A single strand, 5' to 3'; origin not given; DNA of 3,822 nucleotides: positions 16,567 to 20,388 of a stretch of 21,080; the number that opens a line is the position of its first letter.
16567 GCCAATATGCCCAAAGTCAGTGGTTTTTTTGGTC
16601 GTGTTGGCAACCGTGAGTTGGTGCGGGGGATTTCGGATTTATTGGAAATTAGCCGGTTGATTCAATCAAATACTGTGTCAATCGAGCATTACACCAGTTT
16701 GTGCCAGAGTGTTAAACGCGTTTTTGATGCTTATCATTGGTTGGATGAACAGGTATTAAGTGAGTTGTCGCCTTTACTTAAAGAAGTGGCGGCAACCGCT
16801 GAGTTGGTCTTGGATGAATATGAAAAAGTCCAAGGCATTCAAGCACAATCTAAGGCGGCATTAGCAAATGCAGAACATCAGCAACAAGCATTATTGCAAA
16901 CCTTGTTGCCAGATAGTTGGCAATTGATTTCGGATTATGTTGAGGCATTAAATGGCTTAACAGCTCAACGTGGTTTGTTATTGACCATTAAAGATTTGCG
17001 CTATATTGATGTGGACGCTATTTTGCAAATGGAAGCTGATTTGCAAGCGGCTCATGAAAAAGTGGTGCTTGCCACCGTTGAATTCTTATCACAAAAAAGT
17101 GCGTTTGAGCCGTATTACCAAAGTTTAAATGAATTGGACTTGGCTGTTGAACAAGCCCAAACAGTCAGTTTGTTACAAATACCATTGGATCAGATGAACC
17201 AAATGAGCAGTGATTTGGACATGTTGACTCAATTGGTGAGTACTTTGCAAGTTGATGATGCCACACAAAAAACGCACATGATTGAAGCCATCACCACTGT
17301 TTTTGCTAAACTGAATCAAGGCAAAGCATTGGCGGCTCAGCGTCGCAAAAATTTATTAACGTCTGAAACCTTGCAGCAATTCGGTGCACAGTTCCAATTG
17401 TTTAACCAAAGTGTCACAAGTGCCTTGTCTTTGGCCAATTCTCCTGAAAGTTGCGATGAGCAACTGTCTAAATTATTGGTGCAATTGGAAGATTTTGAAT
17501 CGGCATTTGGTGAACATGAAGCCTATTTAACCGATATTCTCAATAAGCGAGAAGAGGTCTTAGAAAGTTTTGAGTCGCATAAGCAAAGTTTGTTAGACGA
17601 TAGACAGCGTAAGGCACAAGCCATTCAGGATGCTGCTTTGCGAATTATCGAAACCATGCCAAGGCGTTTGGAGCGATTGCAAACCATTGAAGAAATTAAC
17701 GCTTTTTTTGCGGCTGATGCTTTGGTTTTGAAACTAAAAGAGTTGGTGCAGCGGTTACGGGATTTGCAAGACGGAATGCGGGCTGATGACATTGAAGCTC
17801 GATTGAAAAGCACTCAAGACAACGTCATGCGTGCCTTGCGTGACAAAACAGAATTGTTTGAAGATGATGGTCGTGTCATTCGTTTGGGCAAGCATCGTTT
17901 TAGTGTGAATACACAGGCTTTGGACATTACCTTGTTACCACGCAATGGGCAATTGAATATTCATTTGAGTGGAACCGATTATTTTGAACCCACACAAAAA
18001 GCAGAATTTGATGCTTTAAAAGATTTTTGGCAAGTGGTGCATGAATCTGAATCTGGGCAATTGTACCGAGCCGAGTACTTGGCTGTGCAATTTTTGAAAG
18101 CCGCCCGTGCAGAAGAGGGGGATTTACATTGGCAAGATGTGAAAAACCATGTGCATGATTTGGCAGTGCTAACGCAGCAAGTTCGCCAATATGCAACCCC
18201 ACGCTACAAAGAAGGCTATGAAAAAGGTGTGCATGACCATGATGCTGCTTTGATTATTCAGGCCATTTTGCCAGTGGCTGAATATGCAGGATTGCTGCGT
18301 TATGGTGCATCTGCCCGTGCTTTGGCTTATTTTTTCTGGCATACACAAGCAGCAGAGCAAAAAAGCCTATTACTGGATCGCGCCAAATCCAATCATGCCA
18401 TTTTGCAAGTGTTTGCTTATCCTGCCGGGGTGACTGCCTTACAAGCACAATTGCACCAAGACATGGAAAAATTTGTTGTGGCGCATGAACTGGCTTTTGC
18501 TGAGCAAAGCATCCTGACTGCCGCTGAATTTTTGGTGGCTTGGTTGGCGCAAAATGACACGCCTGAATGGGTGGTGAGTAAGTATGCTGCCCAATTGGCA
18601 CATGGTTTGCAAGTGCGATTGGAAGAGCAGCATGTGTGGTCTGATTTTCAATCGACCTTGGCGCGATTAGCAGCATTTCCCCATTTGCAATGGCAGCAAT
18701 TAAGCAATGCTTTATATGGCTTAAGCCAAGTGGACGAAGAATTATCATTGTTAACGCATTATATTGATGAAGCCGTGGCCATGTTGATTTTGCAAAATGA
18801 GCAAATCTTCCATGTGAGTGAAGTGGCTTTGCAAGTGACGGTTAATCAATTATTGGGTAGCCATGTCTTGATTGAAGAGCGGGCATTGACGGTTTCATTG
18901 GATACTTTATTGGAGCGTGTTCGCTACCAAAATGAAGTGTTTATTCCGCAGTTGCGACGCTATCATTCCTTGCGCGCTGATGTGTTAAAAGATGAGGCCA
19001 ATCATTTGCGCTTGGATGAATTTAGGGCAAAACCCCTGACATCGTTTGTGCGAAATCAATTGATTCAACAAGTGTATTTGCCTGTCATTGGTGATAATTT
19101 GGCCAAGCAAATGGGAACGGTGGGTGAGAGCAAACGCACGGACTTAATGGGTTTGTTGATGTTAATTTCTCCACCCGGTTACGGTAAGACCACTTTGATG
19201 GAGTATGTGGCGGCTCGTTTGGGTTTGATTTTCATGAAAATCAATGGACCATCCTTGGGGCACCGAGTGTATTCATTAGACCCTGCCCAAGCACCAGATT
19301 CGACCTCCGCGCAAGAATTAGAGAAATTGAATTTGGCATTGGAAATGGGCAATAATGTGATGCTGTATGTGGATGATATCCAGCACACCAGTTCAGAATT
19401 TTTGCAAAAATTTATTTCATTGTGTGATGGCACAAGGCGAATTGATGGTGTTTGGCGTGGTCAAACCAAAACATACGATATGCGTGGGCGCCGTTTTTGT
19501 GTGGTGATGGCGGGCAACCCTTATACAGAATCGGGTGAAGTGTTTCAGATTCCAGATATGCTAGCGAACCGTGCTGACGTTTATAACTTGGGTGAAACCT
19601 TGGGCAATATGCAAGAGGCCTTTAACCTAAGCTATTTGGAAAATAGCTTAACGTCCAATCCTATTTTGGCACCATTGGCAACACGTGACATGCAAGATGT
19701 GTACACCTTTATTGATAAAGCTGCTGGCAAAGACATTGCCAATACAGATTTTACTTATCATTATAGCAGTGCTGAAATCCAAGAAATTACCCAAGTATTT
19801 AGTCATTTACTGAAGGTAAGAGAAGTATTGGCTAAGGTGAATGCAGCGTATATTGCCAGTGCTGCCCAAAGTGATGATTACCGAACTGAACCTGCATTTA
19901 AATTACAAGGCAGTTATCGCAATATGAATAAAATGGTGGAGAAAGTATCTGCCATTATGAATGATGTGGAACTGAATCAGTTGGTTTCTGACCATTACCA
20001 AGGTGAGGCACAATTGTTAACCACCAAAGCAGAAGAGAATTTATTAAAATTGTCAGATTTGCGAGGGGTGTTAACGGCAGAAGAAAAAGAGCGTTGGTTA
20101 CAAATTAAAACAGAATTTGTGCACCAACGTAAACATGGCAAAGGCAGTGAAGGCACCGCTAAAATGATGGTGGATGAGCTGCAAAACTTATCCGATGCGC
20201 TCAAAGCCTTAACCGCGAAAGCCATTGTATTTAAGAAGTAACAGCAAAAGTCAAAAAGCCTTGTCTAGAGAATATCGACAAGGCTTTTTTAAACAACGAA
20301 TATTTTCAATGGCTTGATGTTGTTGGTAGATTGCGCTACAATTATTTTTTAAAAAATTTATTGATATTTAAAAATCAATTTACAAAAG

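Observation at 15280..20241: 1653-aa protein with one C-terminal AAA+ domain and about 1250 aa of unassigned N-terminal sequence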

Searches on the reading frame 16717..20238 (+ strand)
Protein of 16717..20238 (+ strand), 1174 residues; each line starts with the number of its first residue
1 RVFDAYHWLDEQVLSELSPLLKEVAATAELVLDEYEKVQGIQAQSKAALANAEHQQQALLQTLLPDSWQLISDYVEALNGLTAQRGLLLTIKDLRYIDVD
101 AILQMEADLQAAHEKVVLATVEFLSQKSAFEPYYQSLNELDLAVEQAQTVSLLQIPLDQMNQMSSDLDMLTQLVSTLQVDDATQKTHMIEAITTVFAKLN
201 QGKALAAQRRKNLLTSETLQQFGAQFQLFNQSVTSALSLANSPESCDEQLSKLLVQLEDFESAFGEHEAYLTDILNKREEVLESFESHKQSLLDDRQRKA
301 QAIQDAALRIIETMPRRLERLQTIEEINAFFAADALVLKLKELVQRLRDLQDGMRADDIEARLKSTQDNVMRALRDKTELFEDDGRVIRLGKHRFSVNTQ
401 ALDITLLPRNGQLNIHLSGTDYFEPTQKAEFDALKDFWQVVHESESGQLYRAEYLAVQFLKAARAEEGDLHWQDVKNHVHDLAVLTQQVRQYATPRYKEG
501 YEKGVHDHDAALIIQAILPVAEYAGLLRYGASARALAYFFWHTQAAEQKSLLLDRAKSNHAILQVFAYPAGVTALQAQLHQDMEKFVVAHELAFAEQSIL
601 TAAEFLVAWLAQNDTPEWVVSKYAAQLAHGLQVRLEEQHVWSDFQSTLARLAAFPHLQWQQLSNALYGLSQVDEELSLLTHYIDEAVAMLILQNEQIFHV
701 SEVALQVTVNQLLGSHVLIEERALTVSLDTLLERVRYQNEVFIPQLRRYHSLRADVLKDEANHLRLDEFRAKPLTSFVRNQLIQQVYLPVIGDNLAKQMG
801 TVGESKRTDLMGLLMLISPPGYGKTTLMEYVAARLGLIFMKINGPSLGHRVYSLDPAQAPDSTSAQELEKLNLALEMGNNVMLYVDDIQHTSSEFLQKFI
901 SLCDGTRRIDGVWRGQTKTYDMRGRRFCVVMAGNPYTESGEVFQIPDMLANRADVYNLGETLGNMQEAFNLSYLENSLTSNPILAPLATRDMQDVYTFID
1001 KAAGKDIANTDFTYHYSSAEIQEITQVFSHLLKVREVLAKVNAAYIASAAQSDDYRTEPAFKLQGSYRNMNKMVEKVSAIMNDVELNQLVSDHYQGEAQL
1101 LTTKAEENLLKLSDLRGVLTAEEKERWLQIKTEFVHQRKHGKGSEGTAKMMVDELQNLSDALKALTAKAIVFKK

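Call 44: predict_structure(alignment_id=A3)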
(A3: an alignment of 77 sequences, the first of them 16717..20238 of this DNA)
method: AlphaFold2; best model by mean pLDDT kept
length: 1174 residues; sequences in the alignment: 77
mean_pLDDT: 78.3   pTM: 0.46
mean pLDDT of the five models: 78.3, 75.8, 73.3, 70.6, 69.0
residues with pLDDT >= 90: 414; 70-90: 439; 50-70: 158; < 50: 163
segments of 3 or more residues with pLDDT < 50: 380-400, 771-823, 845-854, 891-912, 916-927, 932-963, 1170-1174
pLDDT, mean of each block of 10 residues (from residue 1): 54 64 68 79 89 93 90 89 89 89 93 91 89 91 84 86 88 83 85 89 82 60 76 83 84 86 74 85 86 83 88 83 82 86 89 84 82 63 41 38 82 80 82 90 91 96 92 94 96 84 94 96 94 96 93 95 93 97 97 94 96 88 97 96 95 94 97 94 97 90 95 95 95 94 94 90 69 44 41 36 36 35 49 59 49 54 63 57 56 47 41 45 46 41 36 34 58 78 83 88 89 88 94 90 77 76 79 89 90 82 80 88 90 78 51 65 59 42
secondary structure, 60 per line:
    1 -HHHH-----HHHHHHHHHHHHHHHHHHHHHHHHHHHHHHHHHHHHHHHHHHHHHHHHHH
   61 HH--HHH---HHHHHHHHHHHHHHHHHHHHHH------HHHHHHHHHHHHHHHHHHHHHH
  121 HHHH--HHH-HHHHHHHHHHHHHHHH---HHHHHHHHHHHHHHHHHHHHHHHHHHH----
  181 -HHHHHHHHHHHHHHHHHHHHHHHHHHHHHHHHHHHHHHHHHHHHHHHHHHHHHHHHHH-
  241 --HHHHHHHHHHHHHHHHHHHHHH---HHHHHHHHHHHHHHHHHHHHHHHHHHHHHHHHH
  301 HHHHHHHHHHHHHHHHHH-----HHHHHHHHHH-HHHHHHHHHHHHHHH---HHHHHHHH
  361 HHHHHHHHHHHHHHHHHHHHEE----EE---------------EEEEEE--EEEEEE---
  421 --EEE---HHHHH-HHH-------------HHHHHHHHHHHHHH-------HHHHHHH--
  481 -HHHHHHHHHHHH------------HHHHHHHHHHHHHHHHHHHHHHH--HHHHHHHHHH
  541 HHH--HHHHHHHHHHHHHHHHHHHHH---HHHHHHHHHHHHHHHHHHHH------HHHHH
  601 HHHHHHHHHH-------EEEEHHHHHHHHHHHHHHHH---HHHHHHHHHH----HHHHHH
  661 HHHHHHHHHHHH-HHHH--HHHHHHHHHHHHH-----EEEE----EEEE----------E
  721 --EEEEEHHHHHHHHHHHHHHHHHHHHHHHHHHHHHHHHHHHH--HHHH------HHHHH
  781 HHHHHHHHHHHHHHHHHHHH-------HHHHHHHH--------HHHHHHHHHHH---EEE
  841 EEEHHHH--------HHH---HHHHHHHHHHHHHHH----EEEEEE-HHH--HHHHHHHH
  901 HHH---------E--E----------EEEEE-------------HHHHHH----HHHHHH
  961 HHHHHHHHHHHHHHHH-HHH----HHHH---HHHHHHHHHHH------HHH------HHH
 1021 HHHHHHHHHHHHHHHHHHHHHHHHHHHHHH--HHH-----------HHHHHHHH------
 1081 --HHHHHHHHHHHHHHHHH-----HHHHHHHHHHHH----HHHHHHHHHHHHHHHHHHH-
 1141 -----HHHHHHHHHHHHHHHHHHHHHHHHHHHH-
elements in order (helices of 4 or more, strands of 3 or more residues): H2-5 H11-62 H71-92 H99-124 H131-146 H150-176 H182-239 H243-264 H268-318 H324-333 H335-349 H353-380 E404-409 E412-417 E423-425 H429-433 H451-464 H472-478 H482-493 H506-528 H531-543 H546-566 H570-589 H596-610 E618-621 H622-637 H641-650 H655-672 H674-677 H680-692 E698-701 E706-709 E723-727 H728-763 H766-769 H776-800 H808-815 H824-834 E838-843 H844-847 H862-876 E881-886 H893-903 E927-931 H945-950 H955-976 H985-988 H992-1002 H1018-1050 H1067-1074 H1083-1099 H1105-1116 H1121-1139 H1146-1173
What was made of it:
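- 17926..19029 (+): Mid domain (aa 883-1250), nearly all alpha-helical. It is the least conserved region overall but carries the invariant motif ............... (aa 975-989). pLDDT above 90 (call 44).
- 19030..19614 (+): AAA+ alpha/beta core (aa 1251-1445), MoxR/AAA_5-like, the most conserved part of the protein. The AlphaFold model is poor here, with pLDDT below 50 (call 44).
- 19615..20238 (+): Lid and C-terminal helical extension (aa 1446-1653). The roughly 100-aa tail found in most homologues is absent here. Call 44.
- On MoxR / AAA_5 clade of AAA+: The AlphaFold model of residues 1250-1442 has pLDDT below 50 (call 44).
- The AAA+ core was modelled poorly (pLDDT below 50, call 44).
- Tried and rejected: The model was poor (pLDDT below 50) despite extreme conservation, probably because the 77-sequence alignment is almost invariant there (call 44).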

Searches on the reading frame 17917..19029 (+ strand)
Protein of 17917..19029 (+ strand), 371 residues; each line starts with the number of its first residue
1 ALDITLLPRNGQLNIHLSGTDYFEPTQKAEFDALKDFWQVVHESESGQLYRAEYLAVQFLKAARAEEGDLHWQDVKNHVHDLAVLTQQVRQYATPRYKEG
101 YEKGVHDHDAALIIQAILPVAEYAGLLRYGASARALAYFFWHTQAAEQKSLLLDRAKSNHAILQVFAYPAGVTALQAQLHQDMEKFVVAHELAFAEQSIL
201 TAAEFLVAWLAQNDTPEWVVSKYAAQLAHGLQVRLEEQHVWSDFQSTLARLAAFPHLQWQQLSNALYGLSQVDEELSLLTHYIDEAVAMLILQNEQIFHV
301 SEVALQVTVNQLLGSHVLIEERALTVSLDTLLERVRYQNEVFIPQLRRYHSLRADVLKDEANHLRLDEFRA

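Call 50: search_solved_structures(query=A5, max_evalue=10, show_alignments=1)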
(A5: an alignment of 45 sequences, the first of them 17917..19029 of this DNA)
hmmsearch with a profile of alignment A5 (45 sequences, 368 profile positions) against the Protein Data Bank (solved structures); distinct sequences matched with E-value up to 10: 1.
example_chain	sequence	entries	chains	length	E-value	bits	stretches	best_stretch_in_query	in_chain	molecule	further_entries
1ddb_A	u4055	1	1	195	0.51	12.8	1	139-244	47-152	PROTEIN (BID)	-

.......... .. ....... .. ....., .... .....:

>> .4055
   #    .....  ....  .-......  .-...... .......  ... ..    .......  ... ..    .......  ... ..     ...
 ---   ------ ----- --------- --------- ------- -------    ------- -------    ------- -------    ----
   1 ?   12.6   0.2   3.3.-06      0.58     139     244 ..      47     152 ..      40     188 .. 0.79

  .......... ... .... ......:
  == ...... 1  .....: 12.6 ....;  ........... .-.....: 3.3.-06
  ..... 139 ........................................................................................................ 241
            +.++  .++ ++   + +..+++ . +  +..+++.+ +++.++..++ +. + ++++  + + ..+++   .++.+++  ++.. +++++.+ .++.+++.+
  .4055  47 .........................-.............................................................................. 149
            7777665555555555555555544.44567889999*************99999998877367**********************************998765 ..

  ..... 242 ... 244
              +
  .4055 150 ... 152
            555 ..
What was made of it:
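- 17926..19029 (+): No PDB sequence relative (call 50).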

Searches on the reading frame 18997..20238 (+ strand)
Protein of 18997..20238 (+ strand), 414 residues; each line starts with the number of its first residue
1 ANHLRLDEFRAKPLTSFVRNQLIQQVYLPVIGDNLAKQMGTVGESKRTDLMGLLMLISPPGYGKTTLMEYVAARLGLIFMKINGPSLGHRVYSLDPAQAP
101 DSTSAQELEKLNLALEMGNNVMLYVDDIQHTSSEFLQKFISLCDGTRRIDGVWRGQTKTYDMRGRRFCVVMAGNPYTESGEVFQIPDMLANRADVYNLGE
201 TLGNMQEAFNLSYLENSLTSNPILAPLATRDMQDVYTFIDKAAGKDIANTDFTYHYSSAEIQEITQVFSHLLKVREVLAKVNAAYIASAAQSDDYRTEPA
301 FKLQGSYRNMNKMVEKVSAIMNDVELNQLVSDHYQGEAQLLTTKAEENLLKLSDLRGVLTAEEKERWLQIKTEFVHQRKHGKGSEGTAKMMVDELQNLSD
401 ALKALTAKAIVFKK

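Call 49: search_solved_structures(query=A4, max_evalue=1, show_alignments=3)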
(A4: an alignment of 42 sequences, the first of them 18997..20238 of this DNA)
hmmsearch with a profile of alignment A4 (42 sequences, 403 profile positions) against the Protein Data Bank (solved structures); distinct sequences matched with E-value up to 1: 135 (the best 60 are shown).
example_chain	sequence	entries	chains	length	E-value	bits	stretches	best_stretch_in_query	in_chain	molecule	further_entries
9bji_A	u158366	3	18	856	2.7e-05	26.5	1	51-84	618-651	Nuclear valosin-containing protein-like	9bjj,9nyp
7swl_A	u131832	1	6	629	3.6e-05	26.1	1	18-84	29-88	Rix7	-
7t3i_A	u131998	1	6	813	6e-05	25.3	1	18-84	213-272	Rix7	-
6mat_A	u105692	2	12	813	6e-05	25.3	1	18-84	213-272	Rix7 mutant | Rix7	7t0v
6chs_H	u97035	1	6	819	0.00019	23.7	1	52-88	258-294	Putative cell division control protein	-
7wub_C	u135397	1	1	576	0.00021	23.5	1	51-87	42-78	Transitional endoplasmic reticulum ATPase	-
7wub_D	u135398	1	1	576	0.00021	23.5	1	51-87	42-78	Transitional endoplasmic reticulum ATPase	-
6mck_A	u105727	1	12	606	0.00024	23.4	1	51-87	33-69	Transitional endoplasmic reticulum ATPase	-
6oaa_B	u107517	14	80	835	0.00035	22.8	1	51-88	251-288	Cell division control protein 48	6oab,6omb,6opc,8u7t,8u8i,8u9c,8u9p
6oa9_A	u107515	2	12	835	0.00035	22.8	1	51-88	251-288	Cell division control protein 48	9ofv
8dar_A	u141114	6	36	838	0.00036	22.8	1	51-88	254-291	Cell division control protein 48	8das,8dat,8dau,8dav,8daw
7rlj_A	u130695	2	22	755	0.00039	22.7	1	51-87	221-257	Transitional endoplasmic reticulum ATPase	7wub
8yka_A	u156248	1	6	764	0.0004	22.6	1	51-87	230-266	Transitional endoplasmic reticulum ATPase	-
7y4w_A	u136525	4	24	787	0.00043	22.5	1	51-87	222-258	Transitional endoplasmic reticulum ATPase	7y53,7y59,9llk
5c18_A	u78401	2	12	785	0.00043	22.5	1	51-87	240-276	Transitional endoplasmic reticulum ATPase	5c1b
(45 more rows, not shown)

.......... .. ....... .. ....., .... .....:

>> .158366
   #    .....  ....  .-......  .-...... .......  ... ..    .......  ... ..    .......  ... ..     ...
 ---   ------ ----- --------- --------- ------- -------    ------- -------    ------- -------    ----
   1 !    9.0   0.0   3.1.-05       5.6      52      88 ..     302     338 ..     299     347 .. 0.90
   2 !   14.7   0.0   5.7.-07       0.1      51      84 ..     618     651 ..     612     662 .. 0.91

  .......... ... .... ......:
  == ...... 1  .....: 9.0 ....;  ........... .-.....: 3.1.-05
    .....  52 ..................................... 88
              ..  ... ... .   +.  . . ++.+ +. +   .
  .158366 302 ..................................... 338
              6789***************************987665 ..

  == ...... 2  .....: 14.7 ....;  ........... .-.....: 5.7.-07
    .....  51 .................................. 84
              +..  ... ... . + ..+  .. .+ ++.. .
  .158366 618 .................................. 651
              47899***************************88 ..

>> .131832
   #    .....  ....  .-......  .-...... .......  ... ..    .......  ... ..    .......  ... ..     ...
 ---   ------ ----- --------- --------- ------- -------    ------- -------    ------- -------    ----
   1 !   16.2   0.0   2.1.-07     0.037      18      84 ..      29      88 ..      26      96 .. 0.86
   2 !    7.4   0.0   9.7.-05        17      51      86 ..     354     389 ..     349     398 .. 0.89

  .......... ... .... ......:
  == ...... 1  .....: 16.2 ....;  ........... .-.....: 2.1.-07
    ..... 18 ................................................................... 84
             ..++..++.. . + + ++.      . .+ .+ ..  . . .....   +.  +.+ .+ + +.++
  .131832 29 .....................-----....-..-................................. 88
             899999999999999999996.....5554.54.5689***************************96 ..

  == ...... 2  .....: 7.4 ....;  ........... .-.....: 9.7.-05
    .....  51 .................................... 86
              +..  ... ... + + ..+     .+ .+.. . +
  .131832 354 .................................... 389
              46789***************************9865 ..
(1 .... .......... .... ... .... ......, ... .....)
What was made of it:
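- Closest known: MoxR-family AAA+ ATPases. Different: The P-loop segment scores better against classical-clade AAA proteins (call 49).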
